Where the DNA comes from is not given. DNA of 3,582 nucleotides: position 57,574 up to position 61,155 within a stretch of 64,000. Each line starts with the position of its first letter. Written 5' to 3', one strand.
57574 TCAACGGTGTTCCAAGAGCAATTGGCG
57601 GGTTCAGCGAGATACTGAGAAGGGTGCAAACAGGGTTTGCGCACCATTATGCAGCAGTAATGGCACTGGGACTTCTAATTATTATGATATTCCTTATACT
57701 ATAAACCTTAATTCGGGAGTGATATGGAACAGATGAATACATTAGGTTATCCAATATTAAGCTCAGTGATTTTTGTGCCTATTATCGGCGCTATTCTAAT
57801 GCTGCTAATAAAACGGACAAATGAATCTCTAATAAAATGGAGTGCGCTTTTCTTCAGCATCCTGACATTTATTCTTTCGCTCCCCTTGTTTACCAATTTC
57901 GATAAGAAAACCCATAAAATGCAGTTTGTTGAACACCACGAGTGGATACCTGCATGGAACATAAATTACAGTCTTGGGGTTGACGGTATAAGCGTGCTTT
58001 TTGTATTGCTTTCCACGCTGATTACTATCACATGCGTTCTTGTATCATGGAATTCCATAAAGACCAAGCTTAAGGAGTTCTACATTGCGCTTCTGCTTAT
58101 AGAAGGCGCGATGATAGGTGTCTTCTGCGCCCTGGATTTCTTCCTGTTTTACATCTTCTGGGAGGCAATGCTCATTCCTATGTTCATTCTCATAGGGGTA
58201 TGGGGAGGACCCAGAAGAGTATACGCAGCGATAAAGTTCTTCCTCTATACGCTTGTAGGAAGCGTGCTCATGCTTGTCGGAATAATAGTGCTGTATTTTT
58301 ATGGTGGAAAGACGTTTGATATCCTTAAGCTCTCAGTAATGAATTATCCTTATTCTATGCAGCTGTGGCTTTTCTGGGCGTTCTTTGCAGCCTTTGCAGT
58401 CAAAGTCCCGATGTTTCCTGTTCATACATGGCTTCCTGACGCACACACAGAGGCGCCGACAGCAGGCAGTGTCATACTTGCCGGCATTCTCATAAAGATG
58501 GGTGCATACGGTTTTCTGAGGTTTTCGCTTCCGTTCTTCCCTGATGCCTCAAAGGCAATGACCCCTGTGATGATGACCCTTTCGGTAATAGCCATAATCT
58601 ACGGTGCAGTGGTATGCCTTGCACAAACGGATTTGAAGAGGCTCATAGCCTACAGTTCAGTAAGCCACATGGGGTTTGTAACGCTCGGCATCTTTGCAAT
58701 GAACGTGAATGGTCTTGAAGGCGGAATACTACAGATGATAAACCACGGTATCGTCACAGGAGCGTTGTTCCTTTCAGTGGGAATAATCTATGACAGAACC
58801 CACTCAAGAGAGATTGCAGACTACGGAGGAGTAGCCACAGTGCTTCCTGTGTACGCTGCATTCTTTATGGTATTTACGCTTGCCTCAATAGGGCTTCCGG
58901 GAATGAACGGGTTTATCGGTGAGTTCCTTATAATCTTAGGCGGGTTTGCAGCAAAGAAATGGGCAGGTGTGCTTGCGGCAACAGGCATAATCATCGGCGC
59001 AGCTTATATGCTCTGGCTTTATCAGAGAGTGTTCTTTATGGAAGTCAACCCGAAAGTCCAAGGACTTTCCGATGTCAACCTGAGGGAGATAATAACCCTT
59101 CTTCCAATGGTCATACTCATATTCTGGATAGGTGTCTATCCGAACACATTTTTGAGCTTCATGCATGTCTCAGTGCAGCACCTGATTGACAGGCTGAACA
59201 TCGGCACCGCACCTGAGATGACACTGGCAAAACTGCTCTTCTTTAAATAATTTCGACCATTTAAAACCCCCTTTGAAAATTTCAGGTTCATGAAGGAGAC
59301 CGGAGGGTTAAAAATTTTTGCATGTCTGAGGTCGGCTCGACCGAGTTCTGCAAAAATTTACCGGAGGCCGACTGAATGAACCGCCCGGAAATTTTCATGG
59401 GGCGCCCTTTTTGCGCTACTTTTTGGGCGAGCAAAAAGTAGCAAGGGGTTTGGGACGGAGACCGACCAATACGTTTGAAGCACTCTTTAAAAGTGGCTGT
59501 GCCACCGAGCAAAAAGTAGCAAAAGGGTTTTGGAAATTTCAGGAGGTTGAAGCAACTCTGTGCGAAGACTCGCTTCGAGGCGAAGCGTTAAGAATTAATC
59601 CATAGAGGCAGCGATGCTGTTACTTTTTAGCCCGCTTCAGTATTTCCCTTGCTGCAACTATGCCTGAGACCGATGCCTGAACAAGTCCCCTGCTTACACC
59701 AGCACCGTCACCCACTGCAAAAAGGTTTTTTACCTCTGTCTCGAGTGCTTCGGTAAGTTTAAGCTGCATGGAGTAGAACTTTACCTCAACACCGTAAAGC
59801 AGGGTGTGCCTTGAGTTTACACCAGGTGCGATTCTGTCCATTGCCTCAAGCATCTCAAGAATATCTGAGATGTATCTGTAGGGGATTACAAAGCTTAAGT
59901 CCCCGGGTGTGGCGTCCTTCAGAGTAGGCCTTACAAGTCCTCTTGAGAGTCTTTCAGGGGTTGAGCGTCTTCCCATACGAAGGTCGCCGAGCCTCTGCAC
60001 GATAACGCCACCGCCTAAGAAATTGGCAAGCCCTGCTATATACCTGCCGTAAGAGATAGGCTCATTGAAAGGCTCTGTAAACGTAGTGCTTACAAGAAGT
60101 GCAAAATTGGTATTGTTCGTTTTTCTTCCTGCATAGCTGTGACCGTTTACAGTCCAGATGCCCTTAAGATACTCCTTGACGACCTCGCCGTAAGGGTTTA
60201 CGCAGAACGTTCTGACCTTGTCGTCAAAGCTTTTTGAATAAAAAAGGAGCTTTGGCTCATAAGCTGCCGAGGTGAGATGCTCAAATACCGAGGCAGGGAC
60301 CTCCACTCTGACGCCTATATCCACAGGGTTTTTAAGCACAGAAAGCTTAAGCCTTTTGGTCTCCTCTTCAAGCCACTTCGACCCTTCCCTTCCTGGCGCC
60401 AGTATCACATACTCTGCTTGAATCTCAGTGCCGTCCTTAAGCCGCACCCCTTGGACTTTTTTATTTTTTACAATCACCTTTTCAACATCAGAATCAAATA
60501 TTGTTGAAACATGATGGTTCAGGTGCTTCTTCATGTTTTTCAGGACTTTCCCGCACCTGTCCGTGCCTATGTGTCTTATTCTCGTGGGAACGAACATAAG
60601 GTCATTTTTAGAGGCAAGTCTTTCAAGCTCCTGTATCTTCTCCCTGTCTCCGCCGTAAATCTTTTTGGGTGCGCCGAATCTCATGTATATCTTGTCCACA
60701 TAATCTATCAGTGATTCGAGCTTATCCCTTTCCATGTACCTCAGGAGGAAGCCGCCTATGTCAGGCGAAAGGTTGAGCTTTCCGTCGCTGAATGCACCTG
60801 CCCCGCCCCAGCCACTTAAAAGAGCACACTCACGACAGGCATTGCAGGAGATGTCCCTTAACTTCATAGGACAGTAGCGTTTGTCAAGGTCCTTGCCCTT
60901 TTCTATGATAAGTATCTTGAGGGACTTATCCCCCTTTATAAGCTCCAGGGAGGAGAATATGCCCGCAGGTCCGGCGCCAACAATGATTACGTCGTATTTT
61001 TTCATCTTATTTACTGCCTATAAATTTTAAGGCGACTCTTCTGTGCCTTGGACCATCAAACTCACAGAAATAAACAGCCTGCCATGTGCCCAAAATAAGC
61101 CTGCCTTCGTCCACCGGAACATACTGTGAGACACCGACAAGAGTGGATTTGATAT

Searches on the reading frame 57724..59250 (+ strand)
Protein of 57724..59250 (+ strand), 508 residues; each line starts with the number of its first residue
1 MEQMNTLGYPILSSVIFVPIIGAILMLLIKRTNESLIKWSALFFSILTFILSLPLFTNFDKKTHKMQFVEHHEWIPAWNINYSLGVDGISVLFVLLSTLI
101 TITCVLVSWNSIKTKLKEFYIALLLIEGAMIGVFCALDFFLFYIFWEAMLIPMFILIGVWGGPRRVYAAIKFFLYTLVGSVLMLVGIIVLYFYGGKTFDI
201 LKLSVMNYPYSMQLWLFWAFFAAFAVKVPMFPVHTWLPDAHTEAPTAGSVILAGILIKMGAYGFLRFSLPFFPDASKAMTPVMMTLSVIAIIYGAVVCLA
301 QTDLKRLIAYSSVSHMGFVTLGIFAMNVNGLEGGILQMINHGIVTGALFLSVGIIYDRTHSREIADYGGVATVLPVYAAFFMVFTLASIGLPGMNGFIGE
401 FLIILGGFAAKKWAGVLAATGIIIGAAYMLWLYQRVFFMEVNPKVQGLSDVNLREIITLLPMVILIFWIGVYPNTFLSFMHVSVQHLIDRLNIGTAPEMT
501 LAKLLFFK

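Call 19: search_protein_families(library=pfam, proteins=[window:57724-59250:+])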
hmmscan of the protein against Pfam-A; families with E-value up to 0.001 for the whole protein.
window:57724-59250:+ (508 aa): 1 family
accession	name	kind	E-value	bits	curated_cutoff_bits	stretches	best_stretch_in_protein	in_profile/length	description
PF00361.26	Proton_antipo_M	-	2.9e-85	286.5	21.5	1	136-423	1-292/294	NADH:quinone oxidoreductase/Mrp antiporter, TM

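Call 64: find_homologous_proteins(query=window:57724-59250:+, max_evalue=1e-100)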
Query window:57724-59250:+ (508 aa): 7997 proteins with E <= 1e-100 among 8000 candidates; the best 120 are listed.
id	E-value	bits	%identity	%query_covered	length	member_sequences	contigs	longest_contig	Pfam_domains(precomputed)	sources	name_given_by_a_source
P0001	0.0e+0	1109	100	100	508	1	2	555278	PF00361.26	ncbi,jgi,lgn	jgi:NADH-quinone oxidoreductase subunit M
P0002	5.4e-290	981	86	100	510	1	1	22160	PF00361.26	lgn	-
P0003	7.4e-284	961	84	100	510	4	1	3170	PF00361.26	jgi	jgi:NADH-quinone oxidoreductase subunit M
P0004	3.8e-283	958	85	100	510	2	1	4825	PF00361.26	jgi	jgi:NADH-quinone oxidoreductase subunit M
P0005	2.0e-282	956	82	100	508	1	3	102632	PF00361.26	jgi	jgi:NADH-quinone oxidoreductase subunit M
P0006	3.8e-282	955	82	100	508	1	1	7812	PF00361.26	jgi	jgi:NADH-quinone oxidoreductase subunit M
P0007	1.0e-281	954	85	99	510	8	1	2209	PF00361.26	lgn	-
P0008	1.3e-281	953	84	100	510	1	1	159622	PF00361.26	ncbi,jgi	ncbi:MAG: NADH-quinone oxidoreductase subunit M [Thermodesulfovibrionales bacterium]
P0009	8.8e-280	947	84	100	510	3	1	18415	PF00361.26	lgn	-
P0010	3.4e-279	945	82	100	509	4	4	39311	PF00361.26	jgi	jgi:NADH-quinone oxidoreductase subunit M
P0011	5.0e-276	935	83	99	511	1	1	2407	PF00361.26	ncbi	-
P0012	5.3e-274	928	83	99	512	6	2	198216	PF00361.26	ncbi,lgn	-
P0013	8.2e-274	927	81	99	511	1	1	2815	PF00361.26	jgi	jgi:NADH-quinone oxidoreductase subunit M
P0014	4.1e-273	925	80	100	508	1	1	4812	PF00361.26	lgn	-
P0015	5.6e-273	925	82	100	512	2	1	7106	PF00361.26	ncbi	ncbi:MAG: NADH-quinone oxidoreductase subunit M [Nitrospirota bacterium]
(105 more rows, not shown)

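Call 65: find_encoding_contigs(protein=P0002, flank=4000, max_places=1)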
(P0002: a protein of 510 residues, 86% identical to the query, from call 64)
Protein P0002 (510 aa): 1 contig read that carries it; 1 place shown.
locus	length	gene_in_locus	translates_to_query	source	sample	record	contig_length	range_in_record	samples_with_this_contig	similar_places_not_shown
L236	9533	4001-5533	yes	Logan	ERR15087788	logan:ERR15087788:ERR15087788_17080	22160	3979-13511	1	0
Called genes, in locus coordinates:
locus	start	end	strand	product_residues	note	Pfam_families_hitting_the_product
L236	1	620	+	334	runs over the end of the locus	PF00146:NADHdh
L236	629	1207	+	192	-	PF13183:Fer4_8 (faint), PF13534:Fer4_17 (faint), PF12797:Fer4_2 (faint), PF14697:Fer4_21 (faint), PF13237:Fer4_10 (weak), PF12838:Fer4_7, PF13187:Fer4_9 (weak), PF00037:Fer4 (weak), +1 more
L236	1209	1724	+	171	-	PF00499:Oxidored_q3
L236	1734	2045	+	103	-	PF00420:Oxidored_q2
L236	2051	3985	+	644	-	PF00662:Proton_antipo_N, PF00361:Proton_antipo_M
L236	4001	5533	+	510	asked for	PF00361:Proton_antipo_M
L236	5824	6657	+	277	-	PF13588:HSDR_N_2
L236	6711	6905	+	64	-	PF15919:HicB_lk_antitox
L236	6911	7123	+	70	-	PF07927:HicA_toxin (weak)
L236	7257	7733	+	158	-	PF04191:PEMT, PF04140:ICMT (weak)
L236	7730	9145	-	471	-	PF00890:FAD_binding_2 (faint), PF01134:GIDA (faint), PF01266:DAO (faint), PF03486:HI0933_like (faint), PF07992:Pyr_redox_2 (faint), PF13738:Pyr_redox_3 (weak), PF21688:FAD-depend_C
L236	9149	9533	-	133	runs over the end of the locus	PF01894:YjbQ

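Call 66: find_encoding_contigs(protein=P0008, flank=4000, max_places=1)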
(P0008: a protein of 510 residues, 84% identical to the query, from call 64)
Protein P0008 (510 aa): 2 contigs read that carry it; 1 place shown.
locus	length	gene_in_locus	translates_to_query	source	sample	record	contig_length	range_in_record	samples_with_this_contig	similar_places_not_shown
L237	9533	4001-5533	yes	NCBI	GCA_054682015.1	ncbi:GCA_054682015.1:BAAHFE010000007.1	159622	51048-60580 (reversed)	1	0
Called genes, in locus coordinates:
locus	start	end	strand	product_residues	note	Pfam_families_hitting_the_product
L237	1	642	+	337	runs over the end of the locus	PF00146:NADHdh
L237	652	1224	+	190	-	PF13183:Fer4_8 (faint), PF13187:Fer4_9 (faint), PF13534:Fer4_17 (faint), PF12797:Fer4_2 (faint), PF13237:Fer4_10 (faint), PF14697:Fer4_21 (faint), PF12838:Fer4_7, PF00037:Fer4, +1 more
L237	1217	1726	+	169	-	PF00499:Oxidored_q3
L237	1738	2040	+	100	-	PF00420:Oxidored_q2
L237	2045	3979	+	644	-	PF00662:Proton_antipo_N, PF00361:Proton_antipo_M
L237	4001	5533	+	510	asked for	PF00361:Proton_antipo_M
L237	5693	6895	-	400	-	PF03065:Glyco_hydro_57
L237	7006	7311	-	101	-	-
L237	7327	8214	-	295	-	PF14522:Cytochrome_C7 (faint)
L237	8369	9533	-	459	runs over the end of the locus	PF00890:FAD_binding_2 (weak), PF01134:GIDA (faint), PF01266:DAO (faint), PF01494:FAD_binding_3 (weak), PF03486:HI0933_like (faint), PF07992:Pyr_redox_2 (faint), PF13738:Pyr_redox_3 (weak), PF21688:FAD-depend_C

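Call 67: find_encoding_contigs(protein=P0005, flank=4000, max_places=1)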
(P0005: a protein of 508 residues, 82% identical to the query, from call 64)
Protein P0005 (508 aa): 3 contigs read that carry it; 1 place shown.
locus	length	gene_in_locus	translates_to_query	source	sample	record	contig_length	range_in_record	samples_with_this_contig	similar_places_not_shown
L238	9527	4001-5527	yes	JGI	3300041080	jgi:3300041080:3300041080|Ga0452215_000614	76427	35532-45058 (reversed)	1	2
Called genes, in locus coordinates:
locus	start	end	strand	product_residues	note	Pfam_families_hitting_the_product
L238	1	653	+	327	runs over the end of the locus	PF00146:NADHdh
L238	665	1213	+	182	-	PF13183:Fer4_8 (faint), PF13187:Fer4_9 (faint), PF13237:Fer4_10 (faint), PF14697:Fer4_21 (faint), PF12797:Fer4_2 (faint), PF12837:Fer4_6 (faint), PF12838:Fer4_7, PF00037:Fer4 (weak), +1 more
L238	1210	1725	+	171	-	PF00499:Oxidored_q3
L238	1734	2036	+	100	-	PF00420:Oxidored_q2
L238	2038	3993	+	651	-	PF00662:Proton_antipo_N, PF00361:Proton_antipo_M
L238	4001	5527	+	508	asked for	PF00361:Proton_antipo_M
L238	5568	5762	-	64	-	-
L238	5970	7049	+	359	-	PF03054:tRNA_Me_trans, PF24167:DUF7411 (faint), PF20259:tRNA_Me_trans_M, PF20258:tRNA_Me_trans_C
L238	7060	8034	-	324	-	PF00586:AIRS, PF02769:AIRS_C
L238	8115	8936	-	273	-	PF00989:PAS (faint), PF13188:PAS_8 (faint), PF08448:PAS_4, PF13426:PAS_9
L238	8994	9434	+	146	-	PF03473:MOSC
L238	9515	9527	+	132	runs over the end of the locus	PF00994:MoCF_biosynth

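Call 68: find_encoding_contigs(protein=P0012, flank=4000, max_places=1)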
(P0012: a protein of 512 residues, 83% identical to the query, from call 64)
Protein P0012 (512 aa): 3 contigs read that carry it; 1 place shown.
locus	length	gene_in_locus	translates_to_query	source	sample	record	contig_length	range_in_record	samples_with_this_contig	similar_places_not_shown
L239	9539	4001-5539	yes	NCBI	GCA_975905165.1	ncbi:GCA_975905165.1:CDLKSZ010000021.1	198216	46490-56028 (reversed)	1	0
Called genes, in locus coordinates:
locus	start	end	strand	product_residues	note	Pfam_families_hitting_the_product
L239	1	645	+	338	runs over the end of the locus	PF00146:NADHdh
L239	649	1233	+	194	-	PF13183:Fer4_8 (faint), PF13534:Fer4_17 (faint), PF14697:Fer4_21 (faint), PF12797:Fer4_2 (faint), PF13237:Fer4_10, PF12838:Fer4_7, PF13187:Fer4_9 (weak), PF00037:Fer4 (weak), +1 more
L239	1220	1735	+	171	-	PF00499:Oxidored_q3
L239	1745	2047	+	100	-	PF00420:Oxidored_q2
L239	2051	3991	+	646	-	PF00662:Proton_antipo_N, PF00361:Proton_antipo_M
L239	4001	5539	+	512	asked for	PF00361:Proton_antipo_M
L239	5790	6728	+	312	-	PF13487:HD_5, PF01966:HD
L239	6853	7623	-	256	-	PF03372:Exo_endo_phos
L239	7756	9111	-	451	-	PF01235:Na_Ala_symp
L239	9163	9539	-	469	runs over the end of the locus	PF00890:FAD_binding_2 (faint), PF01134:GIDA (faint), PF01266:DAO (faint), PF01494:FAD_binding_3 (faint), PF03486:HI0933_like (faint), PF05834:Lycopene_cycl (faint), PF07992:Pyr_redox_2 (faint), PF21688:FAD-depend_C, +2 more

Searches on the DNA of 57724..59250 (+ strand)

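Call 69: search_with_rna_model(model_id=R1, sources=[L236, L237, L238, L239, L235, L001], max_evalue=1)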
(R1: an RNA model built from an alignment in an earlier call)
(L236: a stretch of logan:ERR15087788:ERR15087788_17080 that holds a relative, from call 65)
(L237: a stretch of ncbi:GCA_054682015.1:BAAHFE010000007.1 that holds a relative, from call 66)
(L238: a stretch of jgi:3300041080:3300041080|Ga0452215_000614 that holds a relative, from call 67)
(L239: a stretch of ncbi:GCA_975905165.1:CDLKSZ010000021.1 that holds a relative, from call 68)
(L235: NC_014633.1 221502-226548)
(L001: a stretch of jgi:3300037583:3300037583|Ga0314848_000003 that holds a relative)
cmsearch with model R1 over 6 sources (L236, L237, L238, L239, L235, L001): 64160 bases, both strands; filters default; matches with E-value up to 1: 9.
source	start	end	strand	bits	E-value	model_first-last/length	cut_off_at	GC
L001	2638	2684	-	75.7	5.9e-16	1-47/47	no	0.38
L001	9821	9865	+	59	4.6e-12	1-47/47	no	0.49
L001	12616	12660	+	59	4.6e-12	1-47/47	no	0.49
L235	2499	2548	+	49.4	8.2e-10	1-47/47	no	0.42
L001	2640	2669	+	18.2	0.017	16-45/47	no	0.33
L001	12628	12667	-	13.3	0.23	1-47/47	no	0.43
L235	2515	2546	-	12.2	0.43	16-45/47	no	0.38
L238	7134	7160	+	11.9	0.48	1-47/47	no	0.48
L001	9836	9863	-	11.2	0.72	17-44/47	no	0.46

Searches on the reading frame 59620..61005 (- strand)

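Call 19: search_protein_families(library=pfam, proteins=[window:59620-61005:-])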
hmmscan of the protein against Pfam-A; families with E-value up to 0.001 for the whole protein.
window:59620-61005:- (461 aa): 10 families
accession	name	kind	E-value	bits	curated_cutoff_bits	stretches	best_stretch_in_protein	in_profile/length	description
PF07992.20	Pyr_redox_2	-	2.3e-13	50.7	26.1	1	158-215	190-245/291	Pyridine nucleotide-disulphide oxidoreductase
PF01134.28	GIDA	-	1.5e-12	47.8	22.1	1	155-211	98-157/391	Glucose inhibited division protein A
PF21688.3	FAD-depend_C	-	5e-10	40.4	27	1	242-408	16-195/197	FAD-dependent protein, C-terminal domain-like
PF03486.20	HI0933_like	-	6.1e-08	32.8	50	1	5-42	2-37/244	HI0933-like protein Rossmann domain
PF05834.18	Lycopene_cycl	-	3.5e-06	26.8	23.4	0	5-40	1-36/380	Lycopene cyclase protein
PF00890.30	FAD_binding_2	-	1e-05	25.4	20.4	0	5-38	1-32/414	FAD binding domain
PF01266.30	DAO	-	5.7e-05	23.2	27.9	0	5-39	1-33/353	FAD dependent oxidoreductase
PF13738.12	Pyr_redox_3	-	0.00011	22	30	0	7-38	1-31/305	Pyridine nucleotide-disulphide oxidoreductase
PF13454.12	NAD_binding_9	-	0.00019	21.9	21.8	0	7-38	1-33/155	FAD-NAD(P)-binding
PF01494.25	FAD_binding_3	-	0.00061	19.6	22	0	3-24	1-22/349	FAD binding domain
